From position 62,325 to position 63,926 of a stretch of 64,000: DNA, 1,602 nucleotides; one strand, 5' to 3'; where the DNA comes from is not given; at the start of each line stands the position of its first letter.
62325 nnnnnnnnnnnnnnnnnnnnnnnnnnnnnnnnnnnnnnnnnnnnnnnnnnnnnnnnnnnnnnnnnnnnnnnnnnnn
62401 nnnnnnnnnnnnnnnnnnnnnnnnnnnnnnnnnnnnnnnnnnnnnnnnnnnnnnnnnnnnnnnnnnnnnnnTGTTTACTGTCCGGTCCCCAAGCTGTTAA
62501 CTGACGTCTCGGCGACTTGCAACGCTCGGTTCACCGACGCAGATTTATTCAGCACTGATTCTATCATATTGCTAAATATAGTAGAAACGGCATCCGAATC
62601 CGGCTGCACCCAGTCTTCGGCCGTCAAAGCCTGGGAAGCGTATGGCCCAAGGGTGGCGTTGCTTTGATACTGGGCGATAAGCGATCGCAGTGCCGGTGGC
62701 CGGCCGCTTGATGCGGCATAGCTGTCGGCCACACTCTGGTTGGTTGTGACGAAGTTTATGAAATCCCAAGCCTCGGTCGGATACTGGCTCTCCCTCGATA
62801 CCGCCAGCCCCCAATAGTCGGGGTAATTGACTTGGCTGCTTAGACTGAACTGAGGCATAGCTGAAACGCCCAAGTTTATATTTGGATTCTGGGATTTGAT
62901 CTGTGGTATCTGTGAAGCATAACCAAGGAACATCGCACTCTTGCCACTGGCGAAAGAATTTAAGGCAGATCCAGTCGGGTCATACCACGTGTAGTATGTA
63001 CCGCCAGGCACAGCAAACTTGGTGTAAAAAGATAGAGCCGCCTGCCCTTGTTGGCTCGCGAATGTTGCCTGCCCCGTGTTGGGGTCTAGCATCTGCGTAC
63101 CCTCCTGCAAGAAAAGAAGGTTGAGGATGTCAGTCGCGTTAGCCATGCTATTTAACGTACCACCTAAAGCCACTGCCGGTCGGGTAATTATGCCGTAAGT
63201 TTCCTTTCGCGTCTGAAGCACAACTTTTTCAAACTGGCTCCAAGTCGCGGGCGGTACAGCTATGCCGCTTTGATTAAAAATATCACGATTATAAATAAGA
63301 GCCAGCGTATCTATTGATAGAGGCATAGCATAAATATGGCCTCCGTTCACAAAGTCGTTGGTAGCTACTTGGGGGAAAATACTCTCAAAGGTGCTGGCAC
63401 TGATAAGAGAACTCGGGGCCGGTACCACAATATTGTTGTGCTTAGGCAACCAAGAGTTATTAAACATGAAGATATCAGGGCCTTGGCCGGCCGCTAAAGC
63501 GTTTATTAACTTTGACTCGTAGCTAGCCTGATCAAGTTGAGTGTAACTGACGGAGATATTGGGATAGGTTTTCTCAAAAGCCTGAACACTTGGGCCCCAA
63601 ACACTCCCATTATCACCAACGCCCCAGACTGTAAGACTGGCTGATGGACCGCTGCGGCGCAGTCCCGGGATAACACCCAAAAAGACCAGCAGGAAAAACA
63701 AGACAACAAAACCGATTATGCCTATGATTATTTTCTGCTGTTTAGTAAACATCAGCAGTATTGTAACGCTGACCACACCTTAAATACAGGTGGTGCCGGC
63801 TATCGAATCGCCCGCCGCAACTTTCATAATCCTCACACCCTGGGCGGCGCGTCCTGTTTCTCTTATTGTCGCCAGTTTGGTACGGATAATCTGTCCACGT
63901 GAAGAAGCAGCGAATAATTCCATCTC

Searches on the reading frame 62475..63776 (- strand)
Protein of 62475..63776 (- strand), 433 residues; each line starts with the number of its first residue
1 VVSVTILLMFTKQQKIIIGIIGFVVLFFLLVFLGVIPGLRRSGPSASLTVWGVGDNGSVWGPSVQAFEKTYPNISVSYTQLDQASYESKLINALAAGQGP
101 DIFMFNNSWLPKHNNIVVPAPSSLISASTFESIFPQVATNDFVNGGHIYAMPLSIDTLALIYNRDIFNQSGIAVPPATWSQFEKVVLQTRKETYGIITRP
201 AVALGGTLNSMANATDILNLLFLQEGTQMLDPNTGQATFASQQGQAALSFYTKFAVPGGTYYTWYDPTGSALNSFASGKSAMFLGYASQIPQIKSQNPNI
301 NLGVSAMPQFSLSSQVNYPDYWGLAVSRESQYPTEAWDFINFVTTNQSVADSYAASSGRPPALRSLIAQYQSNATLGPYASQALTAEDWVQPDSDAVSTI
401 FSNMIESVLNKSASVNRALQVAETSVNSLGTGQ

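Call 3: search_protein_families(library=pfam, proteins=[window:62475-63776:-], max_evalue=1)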
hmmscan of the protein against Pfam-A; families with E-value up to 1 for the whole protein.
window:62475-63776:- (433 aa): 3 families
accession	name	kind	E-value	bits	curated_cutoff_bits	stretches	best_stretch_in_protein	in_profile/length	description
PF01547.30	SBP_bac_1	-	1.4e-31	111.1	26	1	57-348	7-305/307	Bacterial extracellular solute-binding protein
PF13416.11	SBP_bac_8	-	8.5e-31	108.2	27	1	64-373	3-274/279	Bacterial extracellular solute-binding protein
PF03800.19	Nuf2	-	0.072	13.8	25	1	383-415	22-54/141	Nuf2 family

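Call 44: find_related_loci(query=A2, collection=genome_contigs, flank=7000)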
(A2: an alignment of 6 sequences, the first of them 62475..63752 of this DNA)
Query A2 (425 aa) in genome_contigs; peptide patterns used: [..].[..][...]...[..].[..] (x = any residue, [..] = any of these).
500 stretches matched a pattern; 492 encode a relative of the query (tblastn E <= 1e-3); the best 80 are kept; 80 distinct loci.
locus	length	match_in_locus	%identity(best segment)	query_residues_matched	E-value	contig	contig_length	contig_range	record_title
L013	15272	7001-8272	70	2-425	0e+0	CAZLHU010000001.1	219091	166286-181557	MAG TPA_asm: uncultured Candidatus Saccharibacteria bacterium isolate binchicken_co3_595 genome assembly, contig: NODE_6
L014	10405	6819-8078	67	2-422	0e+0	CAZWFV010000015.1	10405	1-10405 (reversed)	MAG TPA_asm: uncultured Candidatus Saccharibacteria bacterium isolate SRP271791_co2_72 genome assembly, contig: NODE_167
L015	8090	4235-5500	57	2-421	2e-161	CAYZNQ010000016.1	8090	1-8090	MAG TPA_asm: uncultured Candidatus Saccharibacteria bacterium isolate SRP118108_co5_393 genome assembly, contig: NODE_10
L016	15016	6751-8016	55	2-421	8e-155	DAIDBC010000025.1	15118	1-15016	MAG TPA_asm: Candidatus Colwellbacteria bacterium isolate clean1856 k141_105465, whole genome shotgun sequence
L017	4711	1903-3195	47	2-421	2e-123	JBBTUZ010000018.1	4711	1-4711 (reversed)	MAG: Patescibacteria group bacterium isolate H32-bin045_1 H32_bin045_1_000000000018, whole genome shotgun sequence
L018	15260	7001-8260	45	2-421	1e-116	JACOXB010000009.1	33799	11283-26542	MAG: Candidatus Colwellbacteria bacterium isolate NC_groundwater_142_Ag_S-0.1um_47_15 S4_GD2017_2_S1_scaffold_855, whole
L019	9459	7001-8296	44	2-421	2e-110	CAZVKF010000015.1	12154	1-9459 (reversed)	MAG TPA_asm: uncultured Candidatus Saccharibacteria bacterium isolate binchicken_co38_1281 genome assembly, contig: NODE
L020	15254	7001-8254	44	4-421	6e-110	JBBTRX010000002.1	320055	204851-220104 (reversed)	MAG: Patescibacteria group bacterium isolate H51-bin095_1 H51_bin095_1_000000000002, whole genome shotgun sequence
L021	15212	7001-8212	45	24-421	2e-109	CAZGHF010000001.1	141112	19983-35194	MAG TPA_asm: uncultured Candidatus Saccharibacteria bacterium isolate SRP179991_co3_11 genome assembly, contig: NODE_11_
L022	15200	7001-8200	43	2-401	6e-108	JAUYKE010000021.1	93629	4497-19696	MAG: Candidatus Colwellbacteria bacterium isolate C24_metabat.bin.18 C24_k141_659595, whole genome shotgun sequence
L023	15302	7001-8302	41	2-421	3e-106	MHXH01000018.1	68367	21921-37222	MAG: Parcubacteria group bacterium RIFCSPLOWO2_01_FULL_48_18 rifcsplowo2_01_scaffold_514, whole genome shotgun sequence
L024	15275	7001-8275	42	2-421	1e-105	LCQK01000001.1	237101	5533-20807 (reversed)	MAG: Candidatus Jorgensenbacteria bacterium GW2011_GWB1_50_10 UY55_C0001, whole genome shotgun sequence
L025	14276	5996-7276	44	2-419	3e-105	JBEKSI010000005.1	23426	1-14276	MAG: Minisyncoccia bacterium isolate SPRUCE 530 SPRUCE_530_5, whole genome shotgun sequence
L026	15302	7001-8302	41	2-421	1e-104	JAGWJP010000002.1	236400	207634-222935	MAG: Patescibacteria group bacterium isolate REEB140 contig-150_22, whole genome shotgun sequence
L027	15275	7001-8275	46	2-421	6e-104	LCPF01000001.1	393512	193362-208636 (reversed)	MAG: Candidatus Jorgensenbacteria bacterium GW2011_GWA1_48_11 UY23_C0001, whole genome shotgun sequence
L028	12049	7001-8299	41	2-421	4e-100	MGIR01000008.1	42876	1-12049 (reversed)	MAG: Candidatus Wolfebacteria bacterium RIFCSPLOWO2_01_FULL_45_19 rifcsplowo2_01_scaffold_3122, whole genome shotgun seq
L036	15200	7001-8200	42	24-421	8e-96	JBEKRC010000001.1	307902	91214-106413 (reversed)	MAG: Minisyncoccia bacterium isolate SPRUCE 501 SPRUCE_501_1, whole genome shotgun sequence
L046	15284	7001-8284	39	2-421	1e-93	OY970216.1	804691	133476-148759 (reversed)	MAG: uncultured bacterium isolate MFD03726.bin.1.29 genome assembly, chromosome: 1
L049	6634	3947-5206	39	4-425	4e-93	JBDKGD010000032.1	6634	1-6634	MAG: Candidatus Parcubacteria bacterium isolate farmington_2019_sw_WHONDRS-S19S_0053_B_bin.5 scaffold_1397041, whole gen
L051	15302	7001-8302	41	2-423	4e-92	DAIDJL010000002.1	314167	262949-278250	MAG TPA_asm: Candidatus Parcubacteria bacterium isolate clean384 k141_1205109, whole genome shotgun sequence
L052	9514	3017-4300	38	2-421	9e-92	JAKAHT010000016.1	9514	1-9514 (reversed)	MAG: bacterium isolate WY3.bin127 NODE_13624_length_9514_cov_28.706616, whole genome shotgun sequence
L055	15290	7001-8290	41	2-421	2e-91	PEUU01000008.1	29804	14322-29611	MAG: Candidatus Jorgensenbacteria bacterium CG03_land_8_20_14_0_80_38_39 CG03_land_8_20_14_0.80_scaffold_360_c, whole ge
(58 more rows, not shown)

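Call 56: search_protein_families(library=ncbifam, proteins=[window:62475-63752:-], max_evalue=0.01)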
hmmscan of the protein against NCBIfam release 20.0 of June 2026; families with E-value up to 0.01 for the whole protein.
window:62475-63752:- (425 aa): 4 families
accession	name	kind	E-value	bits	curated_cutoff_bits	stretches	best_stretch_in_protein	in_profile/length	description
NF007011.0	PRK09474.1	equivalog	6.9e-10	38.3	291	1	39-182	32-166/396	maltose/maltodextrin ABC transporter substrate-binding protein MalE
TIGR03850.1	bind_CPR_0540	equivalog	4.4e-08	32.2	299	1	126-193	138-203/437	carbohydrate ABC transporter substrate-binding protein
NF053763.1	ABCarbgalBndGanS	equivalog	1.7e-06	27.1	700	1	38-189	39-185/420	galactooligosaccharide ABC transporter substrate-binding protein GanS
NF008211.0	PRK10974.1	equivalog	0.002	16.8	411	1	136-183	134-183/439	sn-glycerol-3-phosphate ABC transporter substrate-binding protein UgpB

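Call 57: search_solved_structures(query=A2, max_evalue=0.00001)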
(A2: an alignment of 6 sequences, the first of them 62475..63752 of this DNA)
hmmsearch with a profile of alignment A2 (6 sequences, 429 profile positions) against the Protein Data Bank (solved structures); distinct sequences matched with E-value up to 0.00001: 520 (the best 60 are shown).
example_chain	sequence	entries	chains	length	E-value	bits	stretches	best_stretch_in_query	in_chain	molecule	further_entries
5ci5_A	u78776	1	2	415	1.4e-30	109.5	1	32-426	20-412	Extracellular solute-binding protein family 1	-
8art_A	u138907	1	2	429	2.4e-28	102.2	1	6-179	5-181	Putative secreted maltose-binding protein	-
4r9f_A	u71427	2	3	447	3.3e-28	101.7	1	8-421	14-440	MBP1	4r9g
4qrz_A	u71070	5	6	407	5.4e-28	101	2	30-180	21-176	ABC-TYPE SUGAR TRANSPORTER | ABC transporter, substrate binding protein (Sugar)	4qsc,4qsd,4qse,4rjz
3uor_A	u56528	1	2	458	7.9e-25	90.6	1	33-384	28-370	ABC transporter sugar binding protein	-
9xor_A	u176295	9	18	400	1.2e-23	86.7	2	46-181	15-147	maltose-binding protein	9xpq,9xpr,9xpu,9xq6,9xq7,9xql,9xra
1eu8_A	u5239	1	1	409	2.4e-23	85.7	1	44-353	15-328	TREHALOSE/MALTOSE BINDING PROTEIN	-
3k01_A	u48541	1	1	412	8e-23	84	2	32-180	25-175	Acarbose/maltose binding protein GacH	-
3jzj_A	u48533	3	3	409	1.2e-22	83.4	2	36-180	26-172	Acarbose/maltose binding protein GacH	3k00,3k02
5ysb_A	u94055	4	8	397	3.9e-21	78.4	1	31-427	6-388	Lin1841 protein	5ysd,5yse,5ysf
6rjy_A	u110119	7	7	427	1.4e-19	73.3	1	42-351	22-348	Arabino-oligosaccharids-binding protein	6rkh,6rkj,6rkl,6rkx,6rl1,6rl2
9xf5_A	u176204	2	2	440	3e-19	72.2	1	28-185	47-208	ABC transporter substrate-binding protein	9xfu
4rk2_A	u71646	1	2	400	5.1e-19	71.4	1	37-180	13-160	Putative sugar ABC transporter, substrate-binding protein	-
1elj_A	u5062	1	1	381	7.4e-19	70.9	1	37-177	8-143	MALTODEXTRIN-BINDING PROTEIN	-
2gha_A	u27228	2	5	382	7.7e-19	70.8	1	36-180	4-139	maltose ABC transporter, periplasmic maltose-binding protein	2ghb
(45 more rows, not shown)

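Call 108: search_protein_families(library=pfam, proteins=[L019:8356-9222:+, L028:8317-9243:+, L046:8308-9447:+, L049:5276-6442:+, L052:4177-5433:+, L055:8316-9671:+, L036:8659-9540:+, L051:8811-9782:+], max_evalue=0.01)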
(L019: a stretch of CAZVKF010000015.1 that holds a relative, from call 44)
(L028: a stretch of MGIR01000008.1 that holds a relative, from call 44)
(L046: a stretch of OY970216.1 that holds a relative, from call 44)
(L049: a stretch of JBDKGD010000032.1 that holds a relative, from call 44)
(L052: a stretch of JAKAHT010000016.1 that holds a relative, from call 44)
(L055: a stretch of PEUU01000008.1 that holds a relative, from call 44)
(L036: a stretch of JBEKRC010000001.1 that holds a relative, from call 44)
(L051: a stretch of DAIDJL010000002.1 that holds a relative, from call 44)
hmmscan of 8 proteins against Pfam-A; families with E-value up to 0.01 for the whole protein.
L019:8356-9222:+ (288 aa): 2 families
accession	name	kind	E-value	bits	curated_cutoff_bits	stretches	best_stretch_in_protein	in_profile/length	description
PF18895.5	T4SS_pilin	-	5e-07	30.1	26.6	1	46-108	10-71/71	Type IV secretion system pilin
PF04956.18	TrbC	-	0.0023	18.6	27.9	1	5-98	11-88/98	TrbC/VIRB2 pilin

L028:8317-9243:+ (308 aa): 1 family
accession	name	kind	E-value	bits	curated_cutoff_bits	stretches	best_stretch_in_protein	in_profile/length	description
PF18895.5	T4SS_pilin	-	7e-06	26.5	26.6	1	53-113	10-69/71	Type IV secretion system pilin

L046:8308-9447:+ (379 aa): 1 family
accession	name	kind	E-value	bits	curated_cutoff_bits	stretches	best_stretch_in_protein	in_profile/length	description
PF18895.5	T4SS_pilin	-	0.00011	22.6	26.6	1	73-125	20-71/71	Type IV secretion system pilin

L049:5276-6442:+ (388 aa): 1 family
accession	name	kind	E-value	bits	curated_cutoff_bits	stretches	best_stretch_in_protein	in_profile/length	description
PF18895.5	T4SS_pilin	-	5.8e-05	23.5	26.6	1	80-146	5-70/71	Type IV secretion system pilin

L052:4177-5433:+ (418 aa): 3 families
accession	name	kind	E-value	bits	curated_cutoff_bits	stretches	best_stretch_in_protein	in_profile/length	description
PF18895.5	T4SS_pilin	-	3.2e-07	30.8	26.6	1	104-166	10-71/71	Type IV secretion system pilin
PF19607.4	DUF6112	-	0.0016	18.6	25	1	100-170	13-78/88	Family of unknown function (DUF6112)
PF12822.12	ECF_trnsprt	-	0.0025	18.3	30.7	1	100-171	49-122/169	ECF transporter, substrate-specific component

L055:8316-9671:+ (451 aa): 1 family
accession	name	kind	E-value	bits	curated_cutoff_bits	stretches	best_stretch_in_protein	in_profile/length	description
PF18895.5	T4SS_pilin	-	0.00056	20.4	26.6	1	37-98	10-70/71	Type IV secretion system pilin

L036:8659-9540:+ (293 aa): 2 families
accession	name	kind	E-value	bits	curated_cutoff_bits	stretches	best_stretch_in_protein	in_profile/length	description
PF18895.5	T4SS_pilin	-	7.7e-07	29.5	26.6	1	18-86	2-69/71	Type IV secretion system pilin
PF17909.6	Htr2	-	1e-05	26.2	25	1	31-80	4-50/61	Htr2 transmembrane domain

L051:8811-9782:+ (323 aa): 2 families
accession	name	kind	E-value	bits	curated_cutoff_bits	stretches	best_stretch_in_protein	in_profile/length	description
PF18895.5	T4SS_pilin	-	8.6e-07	29.4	26.6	1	66-129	9-71/71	Type IV secretion system pilin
PF18896.5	SLT_3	-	8.7e-06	26.6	27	1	193-313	9-87/89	Lysozyme like domain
